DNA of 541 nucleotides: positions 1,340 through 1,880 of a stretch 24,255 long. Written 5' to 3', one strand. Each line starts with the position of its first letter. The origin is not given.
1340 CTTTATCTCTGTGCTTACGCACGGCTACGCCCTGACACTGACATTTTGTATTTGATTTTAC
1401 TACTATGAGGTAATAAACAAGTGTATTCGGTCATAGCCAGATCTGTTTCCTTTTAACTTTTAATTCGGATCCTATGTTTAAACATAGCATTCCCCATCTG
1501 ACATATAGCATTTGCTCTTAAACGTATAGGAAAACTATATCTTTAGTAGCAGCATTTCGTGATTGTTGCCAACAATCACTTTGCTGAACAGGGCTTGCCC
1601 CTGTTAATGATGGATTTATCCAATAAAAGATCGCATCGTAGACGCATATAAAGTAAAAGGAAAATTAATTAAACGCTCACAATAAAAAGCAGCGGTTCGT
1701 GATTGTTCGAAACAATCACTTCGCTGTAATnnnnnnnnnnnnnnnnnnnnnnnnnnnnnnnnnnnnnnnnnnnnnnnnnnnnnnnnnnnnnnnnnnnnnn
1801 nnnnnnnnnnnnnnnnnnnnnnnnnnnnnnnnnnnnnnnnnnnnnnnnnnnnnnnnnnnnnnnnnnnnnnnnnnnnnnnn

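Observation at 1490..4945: Family of ~230-bp structured repeats bracketing the Septu operon, with compensatory base changes preserving hairpins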

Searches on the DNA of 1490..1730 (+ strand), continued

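Call 56: search_with_rna_model(model_id=R1, sources=[window, L002, L003, L004, L005, L006, L007, L008, L009, L010, L011, L012, L013, L014, L015, L016, L017, L018, L019, L020, L021, L022, L023, L024, L025, L026, L027, L028, L029, L030, L031, L032, L033, L034, L035, L036, L037, L038, L039, L040, L041, L042, L043, L044, L045, L046, L047, L048, L049, L050, L051, L052, L053, L054, L055, L056, L057, L058, L059, L060, L061, L062, L063, L064, L065, L066, L067, L068, L069, L070, L071, L072, L073, L074, L075, L076, L077, L078, L079, L080, L081, L082, L083, L084, L085, L086, L087, L088, L089, L090, L091, L092, L093, L094, L095, L096, L097, L098, L099, L110], max_evalue=1, make_alignment=true)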
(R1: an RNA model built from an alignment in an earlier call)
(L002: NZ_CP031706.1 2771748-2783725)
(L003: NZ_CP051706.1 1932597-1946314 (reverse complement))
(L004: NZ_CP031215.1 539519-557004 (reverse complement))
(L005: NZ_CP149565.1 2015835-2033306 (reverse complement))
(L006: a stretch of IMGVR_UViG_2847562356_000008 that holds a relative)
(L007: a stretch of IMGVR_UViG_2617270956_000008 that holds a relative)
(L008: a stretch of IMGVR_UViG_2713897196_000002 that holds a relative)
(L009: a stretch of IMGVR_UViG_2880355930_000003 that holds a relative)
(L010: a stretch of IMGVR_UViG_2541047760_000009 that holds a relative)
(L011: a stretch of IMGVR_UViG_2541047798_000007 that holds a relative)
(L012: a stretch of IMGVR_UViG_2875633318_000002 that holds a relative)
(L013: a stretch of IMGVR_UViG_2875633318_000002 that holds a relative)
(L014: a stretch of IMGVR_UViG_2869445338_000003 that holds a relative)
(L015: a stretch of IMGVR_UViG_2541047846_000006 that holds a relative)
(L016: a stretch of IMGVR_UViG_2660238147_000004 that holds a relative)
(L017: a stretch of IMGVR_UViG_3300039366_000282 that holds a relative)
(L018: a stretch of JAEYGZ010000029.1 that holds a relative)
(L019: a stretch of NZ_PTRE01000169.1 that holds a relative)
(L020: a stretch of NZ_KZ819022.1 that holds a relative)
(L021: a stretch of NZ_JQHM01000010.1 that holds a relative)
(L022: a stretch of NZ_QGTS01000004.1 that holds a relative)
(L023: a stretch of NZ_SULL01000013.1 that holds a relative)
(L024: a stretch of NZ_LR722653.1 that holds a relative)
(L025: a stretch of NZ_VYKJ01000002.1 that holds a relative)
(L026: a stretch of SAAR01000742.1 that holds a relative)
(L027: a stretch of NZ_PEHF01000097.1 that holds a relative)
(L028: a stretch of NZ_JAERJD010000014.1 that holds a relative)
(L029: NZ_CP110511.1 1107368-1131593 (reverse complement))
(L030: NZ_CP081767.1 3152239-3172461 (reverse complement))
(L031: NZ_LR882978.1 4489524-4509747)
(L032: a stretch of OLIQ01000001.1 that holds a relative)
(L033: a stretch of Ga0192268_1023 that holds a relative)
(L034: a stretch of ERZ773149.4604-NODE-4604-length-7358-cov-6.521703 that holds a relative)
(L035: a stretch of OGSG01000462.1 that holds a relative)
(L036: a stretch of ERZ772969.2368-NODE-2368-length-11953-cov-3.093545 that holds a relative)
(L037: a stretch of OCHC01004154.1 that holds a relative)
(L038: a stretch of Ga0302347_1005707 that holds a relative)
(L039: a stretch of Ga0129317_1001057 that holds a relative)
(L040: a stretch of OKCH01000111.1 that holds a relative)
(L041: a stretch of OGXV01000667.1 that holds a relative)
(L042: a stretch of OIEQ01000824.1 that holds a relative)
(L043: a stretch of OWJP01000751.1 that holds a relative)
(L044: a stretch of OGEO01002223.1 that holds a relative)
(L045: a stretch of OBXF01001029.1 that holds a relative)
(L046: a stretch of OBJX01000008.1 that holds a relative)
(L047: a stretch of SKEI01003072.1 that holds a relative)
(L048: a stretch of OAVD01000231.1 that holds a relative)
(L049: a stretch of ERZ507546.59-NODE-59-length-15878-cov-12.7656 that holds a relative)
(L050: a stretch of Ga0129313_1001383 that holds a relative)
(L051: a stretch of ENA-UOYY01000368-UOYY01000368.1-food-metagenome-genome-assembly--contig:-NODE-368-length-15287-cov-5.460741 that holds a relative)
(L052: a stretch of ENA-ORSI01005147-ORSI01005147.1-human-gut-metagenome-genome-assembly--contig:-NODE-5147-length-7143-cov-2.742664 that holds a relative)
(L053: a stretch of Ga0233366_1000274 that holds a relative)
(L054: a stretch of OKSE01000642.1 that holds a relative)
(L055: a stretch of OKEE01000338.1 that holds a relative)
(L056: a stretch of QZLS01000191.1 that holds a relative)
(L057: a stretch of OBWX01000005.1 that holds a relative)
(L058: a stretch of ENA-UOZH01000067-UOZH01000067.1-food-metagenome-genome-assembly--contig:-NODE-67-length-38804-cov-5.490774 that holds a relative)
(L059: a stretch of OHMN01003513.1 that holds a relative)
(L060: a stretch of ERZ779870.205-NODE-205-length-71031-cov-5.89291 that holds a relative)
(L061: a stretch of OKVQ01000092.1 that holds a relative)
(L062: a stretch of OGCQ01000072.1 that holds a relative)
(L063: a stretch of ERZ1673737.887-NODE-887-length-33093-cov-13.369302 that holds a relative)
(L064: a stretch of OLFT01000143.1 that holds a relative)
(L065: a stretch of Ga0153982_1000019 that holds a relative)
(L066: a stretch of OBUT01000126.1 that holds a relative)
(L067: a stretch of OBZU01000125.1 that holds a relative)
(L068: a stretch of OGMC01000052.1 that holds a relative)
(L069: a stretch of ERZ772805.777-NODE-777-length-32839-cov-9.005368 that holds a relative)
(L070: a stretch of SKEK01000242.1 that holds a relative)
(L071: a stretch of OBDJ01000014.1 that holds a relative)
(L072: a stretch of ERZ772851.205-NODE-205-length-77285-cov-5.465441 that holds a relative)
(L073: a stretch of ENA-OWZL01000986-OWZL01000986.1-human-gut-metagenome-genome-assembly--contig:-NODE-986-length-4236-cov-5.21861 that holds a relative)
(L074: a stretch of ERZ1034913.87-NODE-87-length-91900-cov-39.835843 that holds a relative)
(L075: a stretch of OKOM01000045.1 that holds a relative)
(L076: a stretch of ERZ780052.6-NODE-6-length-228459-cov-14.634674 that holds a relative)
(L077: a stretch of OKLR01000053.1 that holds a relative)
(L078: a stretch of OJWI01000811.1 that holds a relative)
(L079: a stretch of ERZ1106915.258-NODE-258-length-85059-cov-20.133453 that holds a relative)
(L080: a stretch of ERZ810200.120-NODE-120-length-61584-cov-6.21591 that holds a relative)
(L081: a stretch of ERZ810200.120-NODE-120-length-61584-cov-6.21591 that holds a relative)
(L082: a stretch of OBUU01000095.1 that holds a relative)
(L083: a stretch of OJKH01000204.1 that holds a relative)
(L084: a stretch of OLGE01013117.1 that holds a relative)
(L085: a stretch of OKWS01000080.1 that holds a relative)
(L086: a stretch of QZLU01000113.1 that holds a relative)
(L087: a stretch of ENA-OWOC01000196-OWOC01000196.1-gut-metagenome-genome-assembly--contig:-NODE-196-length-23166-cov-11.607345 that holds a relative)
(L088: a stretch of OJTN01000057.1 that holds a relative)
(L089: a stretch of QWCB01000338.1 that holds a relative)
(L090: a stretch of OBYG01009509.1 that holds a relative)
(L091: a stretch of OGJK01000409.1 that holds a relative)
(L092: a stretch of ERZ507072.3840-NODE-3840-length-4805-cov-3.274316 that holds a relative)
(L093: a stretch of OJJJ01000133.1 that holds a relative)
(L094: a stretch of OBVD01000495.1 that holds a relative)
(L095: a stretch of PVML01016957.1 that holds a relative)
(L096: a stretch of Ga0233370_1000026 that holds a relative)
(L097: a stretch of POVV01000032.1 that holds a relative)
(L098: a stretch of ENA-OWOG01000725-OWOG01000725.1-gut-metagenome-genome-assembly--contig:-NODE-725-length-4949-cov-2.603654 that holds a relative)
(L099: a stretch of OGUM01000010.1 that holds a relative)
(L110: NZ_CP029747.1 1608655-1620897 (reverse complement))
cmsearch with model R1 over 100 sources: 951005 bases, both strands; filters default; matches with E-value up to 1: 477.
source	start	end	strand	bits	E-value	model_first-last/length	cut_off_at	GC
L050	7888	7968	+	105.6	3.7e-21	1-81/81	no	0.43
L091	2794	2874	-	105.6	3.7e-21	1-81/81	no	0.43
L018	998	1078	+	105.3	4.2e-21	1-81/81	no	0.43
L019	543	623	+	105.3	4.2e-21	1-81/81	no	0.43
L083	880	960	+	105.3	4.2e-21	1-81/81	no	0.43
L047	6757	6837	-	104.8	5.6e-21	1-81/81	no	0.44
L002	3647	3727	+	104.7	5.9e-21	1-81/81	no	0.44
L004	4532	4612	+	104.7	5.9e-21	1-81/81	no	0.44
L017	5475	5555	-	104.7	5.9e-21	1-81/81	no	0.44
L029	12050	12130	+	104.7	5.9e-21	1-81/81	no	0.44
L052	6533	6613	+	104.7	5.9e-21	1-81/81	no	0.44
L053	8102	8182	+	104.7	5.9e-21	1-81/81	no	0.44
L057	107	187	+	104.7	5.9e-21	1-81/81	no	0.44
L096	6098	6178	-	104.7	5.9e-21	1-81/81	no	0.44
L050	8027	8107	+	104.3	7.2e-21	1-81/81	no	0.42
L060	6444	6524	+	104.3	7.2e-21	1-81/81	no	0.42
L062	4187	4267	+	104.1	8.2e-21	1-81/81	no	0.41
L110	5805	5885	+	104.1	8.2e-21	1-81/81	no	0.41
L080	1346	1426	+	103.7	9.9e-21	1-81/81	no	0.42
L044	6701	6781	-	103.7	1e-20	1-81/81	no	0.46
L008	1212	1292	+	103.4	1.1e-20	1-81/81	no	0.46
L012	1193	1273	-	103.4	1.1e-20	1-81/81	no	0.46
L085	423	503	-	103.2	1.3e-20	1-81/81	no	0.38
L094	410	490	+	103.2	1.3e-20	1-81/81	no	0.38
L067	89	169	-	103.2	1.3e-20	1-81/81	no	0.41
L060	6305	6385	+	103.1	1.4e-20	1-81/81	no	0.42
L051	3457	3537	-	102.9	1.6e-20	1-81/81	no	0.46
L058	1937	2017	+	102.9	1.6e-20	1-81/81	no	0.46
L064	2830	2911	+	102.1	2.3e-20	1-81/81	no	0.37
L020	6502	6583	+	101.6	3e-20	1-81/81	no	0.4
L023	6520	6601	+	101.5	3.2e-20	1-81/81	no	0.41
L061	3000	3081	+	101.3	3.6e-20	1-81/81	no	0.39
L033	3816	3896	+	101.2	3.7e-20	1-81/81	no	0.43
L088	2227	2307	+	101.2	3.7e-20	1-81/81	no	0.43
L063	9622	9703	-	101.2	3.8e-20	1-81/81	no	0.38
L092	1680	1761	+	101.2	3.8e-20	1-81/81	no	0.38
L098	1420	1501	+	101.2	3.8e-20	1-81/81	no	0.38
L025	6517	6598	+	100.7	4.8e-20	1-81/81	no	0.41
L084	3378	3459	+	100.6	5.1e-20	1-81/81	no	0.39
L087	3744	3824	-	100.6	5.2e-20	1-81/81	no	0.44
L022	6520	6601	+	100.5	5.5e-20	1-81/81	no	0.39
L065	2611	2691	-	100.3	6e-20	1-81/81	no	0.43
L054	11051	11131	+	99.9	7.4e-20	1-81/81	no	0.44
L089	10739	10819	-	99.9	7.4e-20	1-81/81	no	0.44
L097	9211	9291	+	99.9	7.4e-20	1-81/81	no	0.44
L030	10041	10122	+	99.9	7.5e-20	1-81/81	no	0.38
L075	8040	8121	+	99.9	7.5e-20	1-81/81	no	0.38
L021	6498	6579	+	99.9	7.6e-20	1-81/81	no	0.41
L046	2391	2471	-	99.4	9.7e-20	1-81/81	no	0.43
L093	3750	3831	-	98.4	1.6e-19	1-81/81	no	0.41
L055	622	703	+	98.1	1.9e-19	1-81/81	no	0.37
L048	6172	6251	+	97.7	2.4e-19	1-81/81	no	0.4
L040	13310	13390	+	97.5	2.7e-19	1-81/81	no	0.4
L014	1726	1806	+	97.5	2.7e-19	1-81/81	no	0.46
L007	319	399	+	97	3.5e-19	1-81/81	no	0.46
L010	807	887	+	97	3.5e-19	1-81/81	no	0.46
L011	2959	3039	+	97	3.5e-19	1-81/81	no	0.46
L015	65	145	+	97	3.5e-19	1-81/81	no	0.46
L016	1184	1264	+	97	3.5e-19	1-81/81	no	0.46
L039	6356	6436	-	97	3.5e-19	1-81/81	no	0.46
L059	310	390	-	97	3.5e-19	1-81/81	no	0.46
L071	9407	9487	-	97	3.5e-19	1-81/81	no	0.46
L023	6194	6275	+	96.8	3.9e-19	1-81/81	no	0.45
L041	811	892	-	96.7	4e-19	1-81/81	no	0.39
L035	5374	5455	+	96.7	4e-19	1-81/81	no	0.41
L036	1692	1773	+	96.7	4e-19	1-81/81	no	0.41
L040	12604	12685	+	96.7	4e-19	1-81/81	no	0.41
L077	2270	2351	+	96.7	4e-19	1-81/81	no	0.41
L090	1865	1946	-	96.7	4e-19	1-81/81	no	0.41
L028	6137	6218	+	96.4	4.7e-19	1-81/81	no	0.44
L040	12280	12361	+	96.3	5e-19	1-81/81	no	0.43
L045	12184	12265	+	96.3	5.1e-19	1-81/81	no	0.4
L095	1577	1657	+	96.2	5.3e-19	1-81/81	no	0.43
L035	5050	5131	+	96.1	5.6e-19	1-81/81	no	0.44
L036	1368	1449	+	96.1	5.6e-19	1-81/81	no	0.44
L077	1946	2027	+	96.1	5.6e-19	1-81/81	no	0.44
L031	10041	10122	+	96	6e-19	1-81/81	no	0.4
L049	11526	11606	-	95.6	7.4e-19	1-81/81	no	0.46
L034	6279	6360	-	95.1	9.5e-19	1-81/81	no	0.4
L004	4036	4116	+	94.8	1.1e-18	1-81/81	no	0.42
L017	5971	6051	-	94.8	1.1e-18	1-81/81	no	0.42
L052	6037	6117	+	94.8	1.1e-18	1-81/81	no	0.42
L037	5275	5356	-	94.7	1.2e-18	1-81/81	no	0.41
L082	10222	10303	-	94.7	1.2e-18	1-81/81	no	0.41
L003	3174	3254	+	94.6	1.2e-18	1-81/81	no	0.43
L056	2261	2341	+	94.6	1.2e-18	1-81/81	no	0.43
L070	3041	3121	-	94.6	1.2e-18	1-81/81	no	0.43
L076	757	837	+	94.6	1.2e-18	1-81/81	no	0.43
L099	9317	9397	+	94.6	1.2e-18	1-81/81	no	0.43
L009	2849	2929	-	94.3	1.4e-18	1-81/81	no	0.43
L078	752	832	+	93.9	1.8e-18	1-81/81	no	0.38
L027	6498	6579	+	93.8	1.9e-18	1-81/81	no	0.4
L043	3642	3723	+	93.7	2e-18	1-81/81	no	0.39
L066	7507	7588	-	93.7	2e-18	1-81/81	no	0.39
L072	4238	4319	-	93.7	2e-18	1-81/81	no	0.39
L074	6840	6921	+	93.7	2e-18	1-81/81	no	0.39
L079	2276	2357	+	93.7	2e-18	1-81/81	no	0.39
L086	4387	4468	+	93.7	2e-18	1-81/81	no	0.39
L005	7129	7209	+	93.5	2.2e-18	1-81/81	no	0.44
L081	2702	2782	+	93.5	2.2e-18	1-81/81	no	0.44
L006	1870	1950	-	93.5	2.2e-18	1-81/81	no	0.43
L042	3964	4044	+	93.5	2.2e-18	1-81/81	no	0.43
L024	6343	6423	+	92.6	3.6e-18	1-81/81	no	0.44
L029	11550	11630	+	92.4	4e-18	1-81/81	no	0.42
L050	7391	7471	+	92.2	4.3e-18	1-81/81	no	0.43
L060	5808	5888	+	92.2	4.3e-18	1-81/81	no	0.43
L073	608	688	+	92.2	4.3e-18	1-81/81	no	0.43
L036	7415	7496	+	91.9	5.1e-18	1-81/81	no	0.4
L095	1078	1158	+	91.7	5.8e-18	1-81/81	no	0.41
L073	1106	1187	+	91.5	6.3e-18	1-81/81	no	0.4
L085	1203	1282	-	91.2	7.3e-18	1-81/81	no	0.38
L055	921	1001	+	91.1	8e-18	1-81/81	no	0.41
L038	2563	2644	+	90.9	8.9e-18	1-81/81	no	0.4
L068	411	491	+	90.4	1.1e-17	1-81/81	no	0.42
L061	2500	2579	+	89.8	1.6e-17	1-81/81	no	0.38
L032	4646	4727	+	89.4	1.9e-17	1-81/81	no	0.43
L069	888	969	+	89.4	1.9e-17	1-81/81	no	0.43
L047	7257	7337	-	88.5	3.1e-17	1-81/81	no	0.38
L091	3285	3364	-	87.3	5.8e-17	1-81/81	no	0.41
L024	6044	6125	+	86.4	9.2e-17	1-81/81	no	0.43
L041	1134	1215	-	86.4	9.4e-17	1-81/81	no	0.39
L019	44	123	+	86.3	1e-16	1-81/81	no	0.4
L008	710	788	+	86.1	1.1e-16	1-81/81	no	0.43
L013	231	309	-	86.1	1.1e-16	1-81/81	no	0.43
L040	175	254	+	85.7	1.4e-16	1-81/81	no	0.38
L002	3149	3229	+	84.4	2.7e-16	1-81/81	no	0.4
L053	7604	7684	+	84.4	2.7e-16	1-81/81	no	0.4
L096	6596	6676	-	84.4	2.7e-16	1-81/81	no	0.4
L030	9566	9646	+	84.2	3e-16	1-81/81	no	0.41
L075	7565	7645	+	84.2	3e-16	1-81/81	no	0.41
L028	5816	5897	+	83.3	4.7e-16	1-81/81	no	0.41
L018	498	578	+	81.9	1e-15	1-81/81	no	0.38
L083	380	460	+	81.9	1e-15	1-81/81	no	0.38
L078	251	331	+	81.9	1e-15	1-81/81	no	0.41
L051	3945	4023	-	79.7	3.2e-15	1-81/81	no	0.41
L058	1451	1529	+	79.7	3.2e-15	1-81/81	no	0.41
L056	1772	1852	+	76.9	1.5e-14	1-81/81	no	0.41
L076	268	348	+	76.9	1.5e-14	1-81/81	no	0.41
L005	6632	6712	+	73.6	8.1e-14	1-81/81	no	0.4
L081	2200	2280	+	72.7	1.3e-13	1-81/81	no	0.41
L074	74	155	+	72.5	1.5e-13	1-81/81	no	0.44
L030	1806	1884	+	67.1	2.5e-12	1-81/81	no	0.37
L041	3675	3756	-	66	4.6e-12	1-81/81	no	0.39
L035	2572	2652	+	64.8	8.6e-12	1-81/81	no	0.35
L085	6427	6507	-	64.8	8.6e-12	1-81/81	no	0.35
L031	2429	2507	+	64.6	9.6e-12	1-81/81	no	0.44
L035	5515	5606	+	47.9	6.4e-08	1-81/81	no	0.33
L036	1833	1924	+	47.9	6.4e-08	1-81/81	no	0.33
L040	12745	12836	+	47.9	6.4e-08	1-81/81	no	0.33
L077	2411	2502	+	47.9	6.4e-08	1-81/81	no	0.33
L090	1714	1805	-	47.9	6.4e-08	1-81/81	no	0.33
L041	637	728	-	46.9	1.1e-07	1-81/81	no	0.34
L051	3325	3398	-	46.9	1.1e-07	1-81/81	no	0.38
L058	2076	2149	+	46.9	1.1e-07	1-81/81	no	0.38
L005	7267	7338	+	46.6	1.3e-07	1-81/81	no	0.38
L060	6583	6654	+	46.6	1.3e-07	1-81/81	no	0.38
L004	4671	4742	+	46.2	1.6e-07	1-81/81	no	0.39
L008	1351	1422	+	46.2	1.6e-07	1-81/81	no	0.39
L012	1063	1134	-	46.2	1.6e-07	1-81/81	no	0.39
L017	5345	5416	-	46.2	1.6e-07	1-81/81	no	0.39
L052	6672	6743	+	46.2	1.6e-07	1-81/81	no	0.39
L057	246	317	+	46.2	1.6e-07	1-81/81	no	0.39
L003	3313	3379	+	45.3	2.6e-07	1-81/81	no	0.37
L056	2400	2466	+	45.3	2.6e-07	1-81/81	no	0.37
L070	2916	2982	-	45.3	2.6e-07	1-81/81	no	0.37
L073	1246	1312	+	45.3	2.6e-07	1-81/81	no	0.37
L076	896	962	+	45.3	2.6e-07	1-81/81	no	0.37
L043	3783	3840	+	44.9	3.1e-07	1-81/81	no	0.34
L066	7390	7447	-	44.9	3.1e-07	1-81/81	no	0.34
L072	4121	4178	-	44.9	3.1e-07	1-81/81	no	0.34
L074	6981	7038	+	44.9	3.1e-07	1-81/81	no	0.34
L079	2417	2474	+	44.9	3.1e-07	1-81/81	no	0.34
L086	4528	4585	+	44.9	3.1e-07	1-81/81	no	0.34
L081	2840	2888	+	44.7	3.6e-07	1-48/81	3'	0.41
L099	9456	9505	+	44.4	4.2e-07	1-49/81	3'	0.42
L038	2704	2749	+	44.1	4.8e-07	1-81/81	no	0.39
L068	574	636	+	43.7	6.1e-07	1-81/81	no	0.33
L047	6632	6698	-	43.6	6.4e-07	1-81/81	no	0.39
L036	7555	7632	+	43.5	6.8e-07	1-81/81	no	0.27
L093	3633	3690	-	43.4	6.9e-07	1-81/81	no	0.33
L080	1486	1578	+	43.2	7.8e-07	1-81/81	no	0.34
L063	9472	9563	-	42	1.4e-06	1-81/81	no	0.33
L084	3518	3609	+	42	1.4e-06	1-81/81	no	0.33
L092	1820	1911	+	42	1.4e-06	1-81/81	no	0.33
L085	301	363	-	41.8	1.6e-06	1-81/81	no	0.32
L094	550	612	+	41.8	1.6e-06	1-81/81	no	0.32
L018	1136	1209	+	41.8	1.7e-06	1-81/81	no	0.35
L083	1019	1092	+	41.8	1.7e-06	1-81/81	no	0.35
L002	3786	3857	+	41.4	2e-06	1-81/81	no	0.38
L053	8241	8312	+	41.4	2e-06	1-81/81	no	0.38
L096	5968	6039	-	41.4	2e-06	1-81/81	no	0.38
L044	6576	6642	-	41.2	2.2e-06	1-81/81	no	0.3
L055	1229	1297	+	41.2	2.2e-06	1-81/81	no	0.38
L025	6681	6741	+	41.1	2.3e-06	1-81/81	no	0.34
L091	2662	2735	-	40.9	2.6e-06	1-81/81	no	0.41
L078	889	962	+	40.6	3e-06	1-81/81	no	0.39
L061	3139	3205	+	40.2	3.8e-06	1-81/81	no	0.28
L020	6666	6732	+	40.1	4e-06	1-81/81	no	0.37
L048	6309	6375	+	39.6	5.3e-06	1-81/81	no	0.3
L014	1864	1930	+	39.6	5.3e-06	1-81/81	no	0.3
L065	2487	2553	-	39.6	5.3e-06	1-81/81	no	0.3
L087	3645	3690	-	39.1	6.7e-06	1-81/81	no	0.37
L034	6141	6219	-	38.8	7.9e-06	1-81/81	no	0.37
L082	10068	10164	-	38.7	8.3e-06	1-81/81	no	0.35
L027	6662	6707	+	38.7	8.4e-06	1-81/81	no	0.46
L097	9349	9394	+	38.5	9.3e-06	1-81/81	no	0.39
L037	5172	5217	-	38.3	1.1e-05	1-81/81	no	0.39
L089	10636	10681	-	38.2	1.1e-05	1-81/81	no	0.41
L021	6662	6722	+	38.1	1.1e-05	1-81/81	no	0.36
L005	4078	4151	+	38.1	1.2e-05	1-81/81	no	0.38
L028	6278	6323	+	37.4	1.7e-05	1-81/81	no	0.43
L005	3931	4018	+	37.3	1.7e-05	1-81/81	no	0.38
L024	6652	6697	+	37.3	1.8e-05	1-81/81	no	0.46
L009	2743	2788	-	37.2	1.9e-05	1-81/81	no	0.43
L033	3956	4029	+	37.2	1.9e-05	1-81/81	no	0.36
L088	2367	2440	+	37.2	1.9e-05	1-81/81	no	0.36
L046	2288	2333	-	37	2.1e-05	1-81/81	no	0.43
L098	1562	1641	+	36.8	2.3e-05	1-81/81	no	0.41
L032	4785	4850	+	36.4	2.9e-05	1-81/81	no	0.29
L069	1027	1092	+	36.4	2.9e-05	1-81/81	no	0.29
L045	12326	12403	+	36.1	3.3e-05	1-81/81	no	0.42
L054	11189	11234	+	36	3.4e-05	1-81/81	no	0.43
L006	1767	1812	-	36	3.6e-05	1-81/81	no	0.35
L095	1715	1782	+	35.7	4.2e-05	1-81/81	no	0.29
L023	6662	6707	+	35.6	4.3e-05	1-81/81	no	0.5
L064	2972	3017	+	35.6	4.3e-05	1-81/81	no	0.48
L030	10180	10253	+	35.1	5.8e-05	1-81/81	no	0.38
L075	8179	8252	+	35.1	5.8e-05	1-81/81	no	0.38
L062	4326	4399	+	35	6e-05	1-81/81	no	0.36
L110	5944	6017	+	35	6e-05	1-81/81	no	0.36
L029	12189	12256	+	34.2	9.2e-05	1-81/81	no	0.29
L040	13446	13513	+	34.1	9.6e-05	1-81/81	no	0.31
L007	457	502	+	33.6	0.00012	1-81/81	no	0.39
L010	945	990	+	33.6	0.00012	1-81/81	no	0.39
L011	3097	3142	+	33.6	0.00012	1-81/81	no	0.39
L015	203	248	+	33.6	0.00012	1-81/81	no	0.39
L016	1322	1367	+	33.6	0.00012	1-81/81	no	0.39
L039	6253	6298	-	33.6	0.00012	1-81/81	no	0.39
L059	207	252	-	33.6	0.00012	1-81/81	no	0.39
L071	9304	9349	-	33.6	0.00012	1-81/81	no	0.39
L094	4293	4362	+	33.5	0.00013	1-81/81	no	0.39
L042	4102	4171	+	33.4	0.00014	1-81/81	no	0.31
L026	20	65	+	31.8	0.00033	1-81/81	no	0.5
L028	6605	6682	+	31.4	0.0004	1-81/81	no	0.38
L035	5442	5565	-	31.4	0.00041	1-81/81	no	0.35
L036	1760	1883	-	31.4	0.00041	1-81/81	no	0.35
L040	12672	12795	-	31.4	0.00041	1-81/81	no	0.35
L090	1755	1878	+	31.4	0.00041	1-81/81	no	0.35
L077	2338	2461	-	31.4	0.00041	1-81/81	no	0.35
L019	681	753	+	31.3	0.00041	1-81/81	no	0.38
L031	10181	10227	+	31.2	0.00044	1-81/81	no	0.4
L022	6662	6740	+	30.9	0.00053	1-81/81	no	0.42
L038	2631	2754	-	30.6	0.00062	1-81/81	no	0.35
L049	11387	11468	-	30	0.00084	1-81/81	no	0.28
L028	6205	6328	-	29.1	0.0014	1-81/81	no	0.4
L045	12252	12376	-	28.8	0.0016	1-81/81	no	0.41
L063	5956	6031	-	28.6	0.0018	1-81/81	no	0.38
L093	3640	3763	+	28.2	0.0022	1-81/81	no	0.37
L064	2898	3022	-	27.2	0.0037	1-81/81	no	0.38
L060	6511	6633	-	26.6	0.0052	1-81/81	no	0.36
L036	7483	7605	-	26.5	0.0053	1-81/81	no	0.33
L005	7196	7317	-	26.1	0.0067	1-81/81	no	0.35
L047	6648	6728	+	25.9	0.0073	1-81/81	no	0.37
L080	1413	1536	-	25.9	0.0073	1-81/81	no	0.33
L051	3348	3470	+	25.3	0.01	1-81/81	no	0.37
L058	2004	2126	-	25.3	0.01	1-81/81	no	0.37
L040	13377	13495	-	25.2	0.01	1-81/81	no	0.33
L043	3758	3833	-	24.8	0.013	1-81/81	no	0.33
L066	7397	7472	+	24.8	0.013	1-81/81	no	0.33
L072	4128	4203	+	24.8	0.013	1-81/81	no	0.33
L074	6956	7031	-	24.8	0.013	1-81/81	no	0.33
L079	2392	2467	-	24.8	0.013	1-81/81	no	0.33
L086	4503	4578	-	24.8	0.013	1-81/81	no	0.33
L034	6169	6270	+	24.6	0.014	1-81/81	no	0.43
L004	4599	4721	-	24.2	0.018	1-81/81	no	0.37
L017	5366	5488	+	24.2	0.018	1-81/81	no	0.37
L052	6600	6722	-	24.2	0.018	1-81/81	no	0.37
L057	174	296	-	24.2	0.018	1-81/81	no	0.37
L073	1174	1296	-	24.2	0.018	1-81/81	no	0.37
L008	1279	1401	-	24.2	0.018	1-81/81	no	0.37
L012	1084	1206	+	24.2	0.018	1-81/81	no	0.37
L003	3241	3363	-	24.2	0.019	1-81/81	no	0.37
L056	2328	2450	-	24.2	0.019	1-81/81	no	0.37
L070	2932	3054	+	24.2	0.019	1-81/81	no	0.37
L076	824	946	-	24.2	0.019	1-81/81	no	0.37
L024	6326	6393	-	24.1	0.019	1-81/81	no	0.38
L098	1488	1612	-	23.8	0.022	1-81/81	no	0.39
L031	10109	10230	-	23.5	0.026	1-81/81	no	0.35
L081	2812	2887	-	23.4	0.028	1-81/81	no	0.37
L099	9428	9503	-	23.4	0.028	1-81/81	no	0.37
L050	7999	8074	-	23.2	0.031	1-81/81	no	0.36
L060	6416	6491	-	23.2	0.031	1-81/81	no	0.36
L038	2528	2613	-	23.1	0.032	1-81/81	no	0.34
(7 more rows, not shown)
(177 more, lower-scoring)

Alignment A5: 150 matches aligned to the model, 113 columns, each read 5' to 3' on its own strand. Consensus structure (alignment columns), stored with it:
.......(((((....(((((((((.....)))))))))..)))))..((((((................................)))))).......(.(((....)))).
